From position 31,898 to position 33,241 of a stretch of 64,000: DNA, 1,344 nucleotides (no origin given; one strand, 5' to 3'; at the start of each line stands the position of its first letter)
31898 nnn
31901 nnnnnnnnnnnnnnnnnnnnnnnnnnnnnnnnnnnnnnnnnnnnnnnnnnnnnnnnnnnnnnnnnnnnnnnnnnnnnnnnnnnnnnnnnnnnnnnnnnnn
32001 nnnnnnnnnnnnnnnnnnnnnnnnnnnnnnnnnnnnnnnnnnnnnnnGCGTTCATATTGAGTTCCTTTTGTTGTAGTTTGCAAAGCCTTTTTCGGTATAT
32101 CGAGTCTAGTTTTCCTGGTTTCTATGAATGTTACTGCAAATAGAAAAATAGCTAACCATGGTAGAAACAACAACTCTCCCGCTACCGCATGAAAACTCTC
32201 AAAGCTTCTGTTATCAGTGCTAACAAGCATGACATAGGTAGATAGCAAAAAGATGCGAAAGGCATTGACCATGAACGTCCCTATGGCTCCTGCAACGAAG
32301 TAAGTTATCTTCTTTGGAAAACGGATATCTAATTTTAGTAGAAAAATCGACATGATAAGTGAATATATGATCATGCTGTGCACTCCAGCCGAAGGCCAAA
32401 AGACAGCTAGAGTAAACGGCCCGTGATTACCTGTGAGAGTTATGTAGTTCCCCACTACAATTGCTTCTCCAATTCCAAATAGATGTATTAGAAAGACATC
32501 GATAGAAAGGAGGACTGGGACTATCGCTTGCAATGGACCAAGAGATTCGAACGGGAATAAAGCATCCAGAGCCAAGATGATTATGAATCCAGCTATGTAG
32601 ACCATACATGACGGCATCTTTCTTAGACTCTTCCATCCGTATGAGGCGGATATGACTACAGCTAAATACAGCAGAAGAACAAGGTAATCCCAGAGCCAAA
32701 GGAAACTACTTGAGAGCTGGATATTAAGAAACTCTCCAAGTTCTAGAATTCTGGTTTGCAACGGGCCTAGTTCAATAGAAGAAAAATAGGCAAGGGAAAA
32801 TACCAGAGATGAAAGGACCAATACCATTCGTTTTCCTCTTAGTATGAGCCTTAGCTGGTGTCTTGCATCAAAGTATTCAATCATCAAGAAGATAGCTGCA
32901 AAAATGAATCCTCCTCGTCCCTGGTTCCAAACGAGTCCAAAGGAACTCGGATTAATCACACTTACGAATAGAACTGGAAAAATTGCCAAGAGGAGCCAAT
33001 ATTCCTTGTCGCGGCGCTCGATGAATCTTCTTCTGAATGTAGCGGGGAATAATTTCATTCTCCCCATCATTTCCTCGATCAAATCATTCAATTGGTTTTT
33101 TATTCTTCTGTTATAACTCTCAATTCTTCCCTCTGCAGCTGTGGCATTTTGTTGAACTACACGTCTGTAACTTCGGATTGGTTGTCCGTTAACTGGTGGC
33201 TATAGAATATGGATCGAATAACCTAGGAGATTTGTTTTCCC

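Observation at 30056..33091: Coupled membrane operon: archaeosortase-like protein with Ser replacing the catalytic Cys, a CslA-like processive GT2 synthase, and a bitopic partner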

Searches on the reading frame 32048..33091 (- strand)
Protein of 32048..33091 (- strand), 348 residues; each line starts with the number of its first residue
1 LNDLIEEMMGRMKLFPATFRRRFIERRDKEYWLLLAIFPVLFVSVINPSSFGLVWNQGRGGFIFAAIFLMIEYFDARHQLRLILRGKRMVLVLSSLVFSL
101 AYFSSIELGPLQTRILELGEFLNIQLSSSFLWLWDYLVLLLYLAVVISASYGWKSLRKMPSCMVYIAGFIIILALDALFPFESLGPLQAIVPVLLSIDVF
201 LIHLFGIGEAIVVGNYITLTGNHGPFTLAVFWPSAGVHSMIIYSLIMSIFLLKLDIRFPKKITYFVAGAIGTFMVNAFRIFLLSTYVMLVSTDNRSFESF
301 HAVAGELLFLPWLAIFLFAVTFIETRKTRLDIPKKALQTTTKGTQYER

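Call 3: search_protein_families(library=ncbifam, proteins=[window:32048-33091:-], max_evalue=1)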
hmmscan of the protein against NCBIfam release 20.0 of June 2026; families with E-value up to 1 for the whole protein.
window:32048-33091:- (348 aa): 3 families
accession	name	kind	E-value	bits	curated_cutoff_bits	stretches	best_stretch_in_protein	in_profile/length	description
TIGR04297.1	thauma_sortase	exception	3.5e-76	256.7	250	1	37-329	8-295/307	thaumarchaeosortase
TIGR04178.1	exo_archaeo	signature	1.6e-09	37.9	23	1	230-321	3-92/97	exosortase/archaeosortase family protein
TIGR03762.1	archaeo_artC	exception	1.6e-08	34.7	100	1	139-316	91-268/274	archaeosortase C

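Call 4: search_protein_families(library=pfam, proteins=[window:32048-33091:-], max_evalue=1)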
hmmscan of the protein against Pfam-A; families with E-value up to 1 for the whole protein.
window:32048-33091:- (348 aa): 0 families

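Call 13: find_homologous_proteins(query=window:32048-33091:-, max_evalue=0.001)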
Query window:32048-33091:- (348 aa): 1985 proteins with E <= 0.001 among 6978 candidates; the best 120 are listed.
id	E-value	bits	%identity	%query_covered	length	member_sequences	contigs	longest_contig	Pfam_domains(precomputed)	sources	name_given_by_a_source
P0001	8.7e-215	730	100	98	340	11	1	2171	-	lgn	-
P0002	2.4e-178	611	85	97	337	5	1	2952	-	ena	-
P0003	8.9e-84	300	51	80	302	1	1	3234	PF09721.16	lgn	-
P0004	3.7e-80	288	46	90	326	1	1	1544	-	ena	-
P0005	4.4e-79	284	48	85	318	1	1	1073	-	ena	-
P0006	7.8e-79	283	47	86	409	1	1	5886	-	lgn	-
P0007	2.9e-78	282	49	86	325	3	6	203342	-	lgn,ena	-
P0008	5.0e-78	281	45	90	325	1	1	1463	-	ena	-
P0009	6.6e-78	280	44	90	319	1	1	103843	-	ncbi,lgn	-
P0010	8.9e-78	280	45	89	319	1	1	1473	-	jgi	jgi:thaumarchaeosortase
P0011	1.6e-77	279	46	86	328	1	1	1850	PF09721.16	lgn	-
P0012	2.3e-77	279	47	82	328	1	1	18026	PF09721.16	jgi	jgi:thaumarchaeosortase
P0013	2.5e-77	279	45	86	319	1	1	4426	PF09721.16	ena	-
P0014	3.2e-77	278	45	90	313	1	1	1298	-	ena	-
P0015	4.2e-77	278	46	85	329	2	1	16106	PF09721.16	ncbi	-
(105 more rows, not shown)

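Call 15: search_solved_structures(query=window:32048-33091:-, max_evalue=10, show_alignments=3)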
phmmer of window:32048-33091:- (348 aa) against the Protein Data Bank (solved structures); distinct sequences matched with E-value up to 10: 0.

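Call 16: find_related_loci(query=window:32048-33091:-, collection=genome_contigs, flank=8000)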
Query window:32048-33091:- (348 aa) in genome_contigs; peptide patterns used: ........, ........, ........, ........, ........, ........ (x = any residue, [..] = any of these).
74 stretches matched a pattern, but none encodes a relative of the query by tblastn (E <= 1e-3).

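Call 18: find_related_loci(query=A1, collection=genome_contigs, flank=8000)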
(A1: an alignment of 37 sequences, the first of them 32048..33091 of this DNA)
Query A1 (348 aa) in genome_contigs; peptide patterns used: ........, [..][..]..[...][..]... (x = any residue, [..] = any of these).
595 stretches matched a pattern; 503 encode a relative of the query (tblastn E <= 1e-3); the best 80 are kept; 80 distinct loci.
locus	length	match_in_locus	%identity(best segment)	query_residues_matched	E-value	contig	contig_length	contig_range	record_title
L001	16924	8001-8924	44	18-329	6e-82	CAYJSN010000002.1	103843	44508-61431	MAG TPA_asm: uncultured Nitrosopumilales archaeon isolate ERP125453_co1_176 genome assembly, contig: NODE_95_length_1038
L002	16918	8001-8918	44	19-329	5e-81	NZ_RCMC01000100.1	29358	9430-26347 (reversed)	Candidatus Nitrosotalea sp. FS scaffold21, whole genome shotgun sequence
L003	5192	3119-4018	45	27-329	7e-81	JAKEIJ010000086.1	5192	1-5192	MAG: Nitrosotalea sp. isolate HEB2 S1Ck127_2973064, whole genome shotgun sequence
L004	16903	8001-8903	44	39-348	9e-81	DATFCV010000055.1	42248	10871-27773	MAG TPA_asm: Nitrosotalea sp. isolate SMAG_U8563 k141_1548045, whole genome shotgun sequence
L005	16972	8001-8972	44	11-331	1e-80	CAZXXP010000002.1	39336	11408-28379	MAG TPA_asm: uncultured Nitrosopumilales archaeon isolate SRP119689_co1_185 genome assembly, contig: NODE_1209_length_39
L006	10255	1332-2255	43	17-329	2e-80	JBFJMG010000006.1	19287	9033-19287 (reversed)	MAG: Nitrosopumilaceae archaeon isolate Mix_sand17.2022.03.Z.11 k141_1964642_length_19287_cov_13.6321, whole genome shot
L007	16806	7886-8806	44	27-335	2e-80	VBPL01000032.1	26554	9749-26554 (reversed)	MAG: Thaumarchaeota archaeon isolate TA_9 14_1009_16_40cm_scaffold_12759, whole genome shotgun sequence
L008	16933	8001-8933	45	21-335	2e-80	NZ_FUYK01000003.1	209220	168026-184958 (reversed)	Candidatus Nitrosotalea bavarica isolate SBT1, whole genome shotgun sequence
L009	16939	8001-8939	45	27-342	3e-80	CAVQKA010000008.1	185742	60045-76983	MAG: uncultured Nitrososphaerota archaeon isolate MFD00008.bin.1.167 genome assembly, contig: contig_9283, whole genome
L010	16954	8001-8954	43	19-336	3e-80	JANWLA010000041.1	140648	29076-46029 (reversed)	MAG: Nitrosotalea sp. isolate CRAIB_MAG107 c_000000078378, whole genome shotgun sequence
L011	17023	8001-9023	41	6-348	6e-80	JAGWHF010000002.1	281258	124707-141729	MAG: Thaumarchaeota archaeon isolate REEA70 REEA70_2_length_281318_cov_11.736692, whole genome shotgun sequence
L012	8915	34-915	43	34-332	5e-80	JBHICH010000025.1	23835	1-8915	MAG: Nitrososphaerales archaeon isolate bea2_sp3_bin.8 NODE_75_length_23835_cov_8.310008, whole genome shotgun sequence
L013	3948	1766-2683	43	19-329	5e-80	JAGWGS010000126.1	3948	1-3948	MAG: Thaumarchaeota archaeon isolate REEA54 REEA54_126_length_3948_cov_3.340222, whole genome shotgun sequence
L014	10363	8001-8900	45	27-329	6e-80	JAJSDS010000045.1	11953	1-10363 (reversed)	MAG: Nitrosotalea sp. isolate sed-bin190 NODE_45_length_11953_cov_15.866790, whole genome shotgun sequence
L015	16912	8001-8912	41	24-332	2e-79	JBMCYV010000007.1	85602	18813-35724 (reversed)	MAG: Candidatus Nitrosomirales archaeon isolate DSS1 Ga0376076_0000395, whole genome shotgun sequence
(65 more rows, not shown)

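Call 40: search_protein_representatives(alignment_id=A1)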
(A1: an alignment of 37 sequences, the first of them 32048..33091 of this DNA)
Query: 37 sequences, 315 profile positions. Proteins with E-value up to 0.001 (for the whole library): 343; up to 1e-10: 240; up to 1e-30: 82. The best 150 are listed.
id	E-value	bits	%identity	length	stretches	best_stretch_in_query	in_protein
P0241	9.5e-152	520.9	-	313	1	2-311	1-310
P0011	2.5e-124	430.8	-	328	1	6-306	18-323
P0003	7.6e-118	409.5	-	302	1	23-305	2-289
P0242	2.8e-114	397.8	-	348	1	6-302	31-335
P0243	4.9e-103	360.9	-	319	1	10-303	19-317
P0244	3.8e-100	351.4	-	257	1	105-309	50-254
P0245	3.3e-87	308.8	-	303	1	10-300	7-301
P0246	5.8e-82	291.6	-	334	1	8-299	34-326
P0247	1.1e-80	287.5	-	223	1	1-207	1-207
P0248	1.4e-75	270.7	-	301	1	8-295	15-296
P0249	9.1e-74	264.7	-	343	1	7-303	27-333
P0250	6.6e-72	258.6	-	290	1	22-299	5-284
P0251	2.8e-71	256.5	-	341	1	9-303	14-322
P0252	2.4e-70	253.5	-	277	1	43-303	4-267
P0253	3.5e-70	252.9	-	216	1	106-302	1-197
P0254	8.3e-69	248.4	-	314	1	16-305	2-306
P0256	3.3e-63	230.0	-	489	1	12-300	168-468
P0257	4.5e-63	229.6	-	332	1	9-303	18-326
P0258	5.2e-63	229.4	-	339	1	8-304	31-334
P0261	4.0e-60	219.9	-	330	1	9-301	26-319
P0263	2.3e-59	217.4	-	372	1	8-302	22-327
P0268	2.7e-55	204.0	-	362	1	10-305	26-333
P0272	3.8e-53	197.0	-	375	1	8-305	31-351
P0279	1.2e-47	178.9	-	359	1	10-305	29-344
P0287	3.1e-43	164.4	-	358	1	5-304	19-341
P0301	1.5e-35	139.1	-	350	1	9-298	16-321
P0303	6.1e-35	137.2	-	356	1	11-295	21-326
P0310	2.0e-32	128.9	-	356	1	9-297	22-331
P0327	1.7e-29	119.3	-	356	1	11-295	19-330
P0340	5.5e-27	111.0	-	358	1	10-298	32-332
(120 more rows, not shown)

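Call 42: search_protein_families(library=ncbifam, proteins=[P0251, P0257, P0258, P0261, P0268, P0301, P0327, P0340, P0254, P0263], max_evalue=0.001)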
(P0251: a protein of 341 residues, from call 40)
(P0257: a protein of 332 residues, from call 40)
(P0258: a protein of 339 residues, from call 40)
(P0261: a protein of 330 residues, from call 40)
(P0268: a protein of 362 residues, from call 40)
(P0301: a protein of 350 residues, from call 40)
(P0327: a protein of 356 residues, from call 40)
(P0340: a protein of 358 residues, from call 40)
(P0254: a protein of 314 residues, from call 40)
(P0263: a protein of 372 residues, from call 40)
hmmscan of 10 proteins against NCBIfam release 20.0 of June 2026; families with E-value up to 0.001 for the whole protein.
P0251 (341 aa): 6 families
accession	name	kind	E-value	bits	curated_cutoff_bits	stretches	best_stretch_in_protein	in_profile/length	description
TIGR04297.1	thauma_sortase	exception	1.7e-50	172.3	250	1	21-325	9-299/307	thaumarchaeosortase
TIGR04178.1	exo_archaeo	signature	1.5e-13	50.8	23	1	223-315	1-94/97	exosortase/archaeosortase family protein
TIGR03110.1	exosort_Gpos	exception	2.4e-08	34.1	102.75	1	162-320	27-182/187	exosortase family protein XrtG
TIGR03762.1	archaeo_artC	exception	1.6e-06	28.2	100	1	176-314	142-274/274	archaeosortase C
NF033770.1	exosort_XrtT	exception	0.00016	20.4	250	1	221-324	168-276/472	exosortase T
NF046081.1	exosort_XrtX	exception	0.00024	21.1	170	1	217-315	67-159/168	exosortase X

P0257 (332 aa): 4 families
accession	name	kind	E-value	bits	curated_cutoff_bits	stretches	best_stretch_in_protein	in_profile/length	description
TIGR04297.1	thauma_sortase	exception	2.1e-48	165.4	250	1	26-322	11-292/307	thaumarchaeosortase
TIGR04178.1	exo_archaeo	signature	1.1e-10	41.7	23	1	229-319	3-94/97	exosortase/archaeosortase family protein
TIGR03110.1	exosort_Gpos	exception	5e-05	23.3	102.75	1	216-312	77-171/187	exosortase family protein XrtG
TIGR04175.1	archaeo_artD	exception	0.00015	21.8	125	1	226-310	54-133/150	archaeosortase D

P0258 (339 aa): 4 families
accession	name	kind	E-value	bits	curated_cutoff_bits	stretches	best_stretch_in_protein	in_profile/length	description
TIGR04297.1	thauma_sortase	exception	4e-43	148.1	250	1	34-334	4-297/307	thaumarchaeosortase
TIGR04178.1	exo_archaeo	signature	1.9e-13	50.5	23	1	235-326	2-94/97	exosortase/archaeosortase family protein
TIGR03762.1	archaeo_artC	exception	2.3e-09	37.5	100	1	96-325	52-274/274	archaeosortase C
TIGR04175.1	archaeo_artD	exception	0.00035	20.6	125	1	233-324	54-140/150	archaeosortase D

P0261 (330 aa): 5 families
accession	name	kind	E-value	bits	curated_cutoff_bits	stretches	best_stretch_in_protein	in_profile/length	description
TIGR04297.1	thauma_sortase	exception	1e-40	140.2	250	1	33-319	9-295/307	thaumarchaeosortase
TIGR04178.1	exo_archaeo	signature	9.7e-13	48.2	23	1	223-313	2-94/97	exosortase/archaeosortase family protein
TIGR03762.1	archaeo_artC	exception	1.2e-07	31.8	100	1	135-308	90-270/274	archaeosortase C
TIGR03110.1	exosort_Gpos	exception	1.1e-06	28.6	102.75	1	164-307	33-172/187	exosortase family protein XrtG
TIGR04124.1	archaeo_artE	exception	0.00069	19.7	95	1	171-312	16-148/153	archaeosortase family protein ArtE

P0268 (362 aa): 5 families
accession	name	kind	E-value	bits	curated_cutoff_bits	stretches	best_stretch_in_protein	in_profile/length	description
TIGR04297.1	thauma_sortase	exception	3.1e-33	115.6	250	1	30-326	7-291/307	thaumarchaeosortase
TIGR04178.1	exo_archaeo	signature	6.8e-13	48.7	23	1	235-324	5-94/97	exosortase/archaeosortase family protein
TIGR03762.1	archaeo_artC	exception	6.1e-07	29.5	100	1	234-320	183-272/274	archaeosortase C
TIGR03763.1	cyanoexo_CrtA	exception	8.1e-06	25.5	150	1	227-317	161-251/260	cyanoexosortase A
NF033770.1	exosort_XrtT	exception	0.00024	19.8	250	1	236-324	174-263/472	exosortase T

P0301 (350 aa): 5 families
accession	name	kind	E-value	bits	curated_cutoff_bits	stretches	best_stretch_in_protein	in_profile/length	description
TIGR04297.1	thauma_sortase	exception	1.2e-25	90.7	250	1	24-317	10-287/307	thaumarchaeosortase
TIGR04178.1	exo_archaeo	signature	1e-14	54.6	23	1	226-317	1-93/97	exosortase/archaeosortase family protein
TIGR03110.1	exosort_Gpos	exception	1.5e-08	34.8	102.75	1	153-313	21-173/187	exosortase family protein XrtG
TIGR03762.1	archaeo_artC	exception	1.4e-06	28.4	100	1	158-314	119-271/274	archaeosortase C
NF046081.1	exosort_XrtX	exception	0.00018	21.5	170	1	189-282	40-125/168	exosortase X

P0327 (356 aa): 13 families
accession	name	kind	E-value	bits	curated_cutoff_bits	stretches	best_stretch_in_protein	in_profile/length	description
TIGR04297.1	thauma_sortase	exception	1.2e-19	71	250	1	33-343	14-299/307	thaumarchaeosortase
TIGR04178.1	exo_archaeo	signature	9.3e-15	54.7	23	1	237-323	2-86/97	exosortase/archaeosortase family protein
TIGR03762.1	archaeo_artC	exception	2.7e-09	37.3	100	1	239-320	183-264/274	archaeosortase C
NF046081.1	exosort_XrtX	exception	9.6e-08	32.1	170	1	235-312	72-144/168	exosortase X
TIGR03109.2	exosort_XrtA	exception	7.3e-06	25.6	208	1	234-323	163-251/261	exosortase A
NF046083.1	exosort_XrtY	exception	1.6e-05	24.9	160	1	235-324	82-165/168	exosortase Y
TIGR04293.1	archaeo_artF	exception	2.2e-05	24.5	150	1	236-317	70-144/166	archaeosortase family protein ArtF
TIGR04177.1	exosort_XrtH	exception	3.7e-05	23.8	86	1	238-314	68-137/158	exosortase H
TIGR04128.1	exoso_Fjoh_1448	exception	4.2e-05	23.8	90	1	194-306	50-149/174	exosortase family protein XrtF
TIGR02602.1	8TM_EpsH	subfamily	8.9e-05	22.1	105.55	1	235-324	145-233/241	exosortase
TIGR04300.1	exosort_XrtM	exception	0.00013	22.5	125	1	234-324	53-136/150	exosortase family protein XrtM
TIGR03763.1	cyanoexo_CrtA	exception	0.00034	20.2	150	1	237-324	166-252/260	cyanoexosortase A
NF033770.1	exosort_XrtT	exception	0.0009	17.9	250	0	238-331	171-265/472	exosortase T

P0340 (358 aa): 7 families
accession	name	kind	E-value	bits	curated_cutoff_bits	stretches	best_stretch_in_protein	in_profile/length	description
TIGR04297.1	thauma_sortase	exception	2.4e-18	66.7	250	1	43-332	13-291/307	thaumarchaeosortase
TIGR04178.1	exo_archaeo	signature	6.5e-12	45.6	23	1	239-320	1-84/97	exosortase/archaeosortase family protein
NF046081.1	exosort_XrtX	exception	1.7e-07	31.3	170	1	195-311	36-141/168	exosortase X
TIGR03762.1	archaeo_artC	exception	2.3e-06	27.6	100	1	241-303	182-245/274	archaeosortase C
TIGR04177.1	exosort_XrtH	exception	0.00017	21.6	86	1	222-314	51-138/158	exosortase H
TIGR03109.2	exosort_XrtA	exception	0.00024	20.6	208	1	221-312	147-241/261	exosortase A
TIGR02602.1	8TM_EpsH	subfamily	0.0006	19.4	105.55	1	141-317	44-228/241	exosortase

P0254 (314 aa): 4 families
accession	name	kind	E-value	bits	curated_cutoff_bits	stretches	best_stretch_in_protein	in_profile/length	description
TIGR04297.1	thauma_sortase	exception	6.8e-43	147.3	250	1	3-303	10-295/307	thaumarchaeosortase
TIGR04178.1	exo_archaeo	signature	7.4e-11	42.2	23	1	206-295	2-92/97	exosortase/archaeosortase family protein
TIGR03110.1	exosort_Gpos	exception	6.4e-08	32.7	102.75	1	187-296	70-177/187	exosortase family protein XrtG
TIGR03762.1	archaeo_artC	exception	1.7e-05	24.8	100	1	200-287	176-265/274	archaeosortase C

P0263 (372 aa): 3 families
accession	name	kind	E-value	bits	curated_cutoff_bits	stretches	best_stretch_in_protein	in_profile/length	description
TIGR04297.1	thauma_sortase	exception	1.4e-41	143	250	1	27-325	6-293/307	thaumarchaeosortase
TIGR04178.1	exo_archaeo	signature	5.1e-11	42.7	23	1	228-321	3-94/97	exosortase/archaeosortase family protein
TIGR03762.1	archaeo_artC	exception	8.9e-05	22.5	100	1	162-321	119-273/274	archaeosortase C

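Call 43: find_encoding_contigs(protein=P0251, flank=5000, max_places=2)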
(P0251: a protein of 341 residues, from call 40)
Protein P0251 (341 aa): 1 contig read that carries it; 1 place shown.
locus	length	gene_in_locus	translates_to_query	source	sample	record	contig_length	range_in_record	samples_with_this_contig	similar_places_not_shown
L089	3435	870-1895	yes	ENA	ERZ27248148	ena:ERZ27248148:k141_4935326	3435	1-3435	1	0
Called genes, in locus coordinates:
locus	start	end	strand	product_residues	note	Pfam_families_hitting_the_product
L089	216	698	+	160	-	-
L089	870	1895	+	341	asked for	PF09721:Exosortase_EpsH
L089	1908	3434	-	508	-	?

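Call 44: find_encoding_contigs(protein=P0258, flank=5000, max_places=2)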
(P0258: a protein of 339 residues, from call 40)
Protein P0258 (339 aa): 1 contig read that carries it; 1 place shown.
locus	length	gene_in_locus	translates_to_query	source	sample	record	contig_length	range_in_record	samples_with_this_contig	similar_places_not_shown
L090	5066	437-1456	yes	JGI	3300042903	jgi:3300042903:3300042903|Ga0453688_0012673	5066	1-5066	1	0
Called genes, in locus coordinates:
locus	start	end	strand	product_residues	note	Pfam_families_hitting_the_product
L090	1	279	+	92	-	?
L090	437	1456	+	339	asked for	PF09721:Exosortase_EpsH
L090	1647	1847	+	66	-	-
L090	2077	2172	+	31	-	-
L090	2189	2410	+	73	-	-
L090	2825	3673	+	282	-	PF07155:ECF-ribofla_trS (weak)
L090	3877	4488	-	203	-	-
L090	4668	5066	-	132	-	?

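Call 59: find_encoding_contigs(protein=P0007, flank=5000, max_places=1)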
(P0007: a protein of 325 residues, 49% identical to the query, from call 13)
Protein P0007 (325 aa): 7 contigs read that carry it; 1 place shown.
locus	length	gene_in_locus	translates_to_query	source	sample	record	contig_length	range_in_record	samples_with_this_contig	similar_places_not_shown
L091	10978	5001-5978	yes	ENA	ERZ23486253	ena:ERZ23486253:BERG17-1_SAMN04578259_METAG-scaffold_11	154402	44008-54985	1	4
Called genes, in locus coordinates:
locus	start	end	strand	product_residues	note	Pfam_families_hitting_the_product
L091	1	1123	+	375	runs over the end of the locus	PF04055:Radical_SAM, PF19288:CofH_C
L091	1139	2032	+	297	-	PF01040:UbiA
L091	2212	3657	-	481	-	PF20695:UbiD_N, PF01977:UbiD, PF20696:UbiD_C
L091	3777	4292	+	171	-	-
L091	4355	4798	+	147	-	PF00293:NUDIX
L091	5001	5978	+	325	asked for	-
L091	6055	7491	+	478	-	PF13506:Glyco_transf_21, PF00535:Glycos_transf_2, PF13641:Glyco_tranf_2_3, PF13632:Glyco_trans_2_3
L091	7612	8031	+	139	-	-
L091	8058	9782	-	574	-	-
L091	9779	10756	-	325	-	-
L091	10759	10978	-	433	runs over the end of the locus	PF01882:DUF58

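Call 60: find_encoding_contigs(protein=P0003, flank=5000, max_places=1)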
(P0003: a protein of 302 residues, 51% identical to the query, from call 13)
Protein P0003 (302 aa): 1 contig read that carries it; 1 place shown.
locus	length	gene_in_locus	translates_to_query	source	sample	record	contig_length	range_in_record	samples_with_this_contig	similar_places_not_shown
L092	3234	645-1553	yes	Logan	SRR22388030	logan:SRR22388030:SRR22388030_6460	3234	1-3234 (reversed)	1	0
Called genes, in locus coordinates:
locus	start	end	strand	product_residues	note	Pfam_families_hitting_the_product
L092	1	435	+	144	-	?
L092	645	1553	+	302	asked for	PF09721:Exosortase_EpsH (weak)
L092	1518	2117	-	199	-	-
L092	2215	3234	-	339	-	?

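Call 83: find_related_loci(query=A1, collection=metagenome_contigs, flank=5000)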
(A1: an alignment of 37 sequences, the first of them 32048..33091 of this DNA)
Query A1 (348 aa) in metagenome_contigs; peptide patterns used: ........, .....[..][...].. (x = any residue, [..] = any of these).
600 stretches matched a pattern (row limit reached: there are more); 500 encode a relative of the query (tblastn E <= 1e-3); the best 80 are kept; 80 distinct loci.
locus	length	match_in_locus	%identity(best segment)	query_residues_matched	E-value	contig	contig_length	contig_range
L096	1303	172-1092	45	27-335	2e-87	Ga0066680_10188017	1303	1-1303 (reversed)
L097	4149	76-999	45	24-335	6e-81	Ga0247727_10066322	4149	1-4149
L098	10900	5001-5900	45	27-329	6e-81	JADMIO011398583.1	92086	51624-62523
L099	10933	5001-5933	45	21-335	1e-80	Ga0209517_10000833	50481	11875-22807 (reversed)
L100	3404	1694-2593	45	27-329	1e-81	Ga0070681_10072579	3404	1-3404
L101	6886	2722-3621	45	27-329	6e-81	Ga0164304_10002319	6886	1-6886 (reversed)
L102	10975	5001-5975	43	19-348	9e-81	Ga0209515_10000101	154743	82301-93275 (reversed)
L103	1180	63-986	45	24-335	5e-87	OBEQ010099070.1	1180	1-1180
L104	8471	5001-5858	46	39-329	2e-80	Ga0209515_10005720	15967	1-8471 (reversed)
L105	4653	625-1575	43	21-342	5e-80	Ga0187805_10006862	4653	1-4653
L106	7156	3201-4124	45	24-335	4e-80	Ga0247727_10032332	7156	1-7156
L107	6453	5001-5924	44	24-335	4e-80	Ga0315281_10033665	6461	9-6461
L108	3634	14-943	43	34-348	1e-80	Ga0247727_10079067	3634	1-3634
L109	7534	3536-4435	44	27-329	1e-79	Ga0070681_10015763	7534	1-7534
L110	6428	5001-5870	44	35-329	8e-80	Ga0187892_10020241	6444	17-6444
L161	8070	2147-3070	44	27-335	1e-75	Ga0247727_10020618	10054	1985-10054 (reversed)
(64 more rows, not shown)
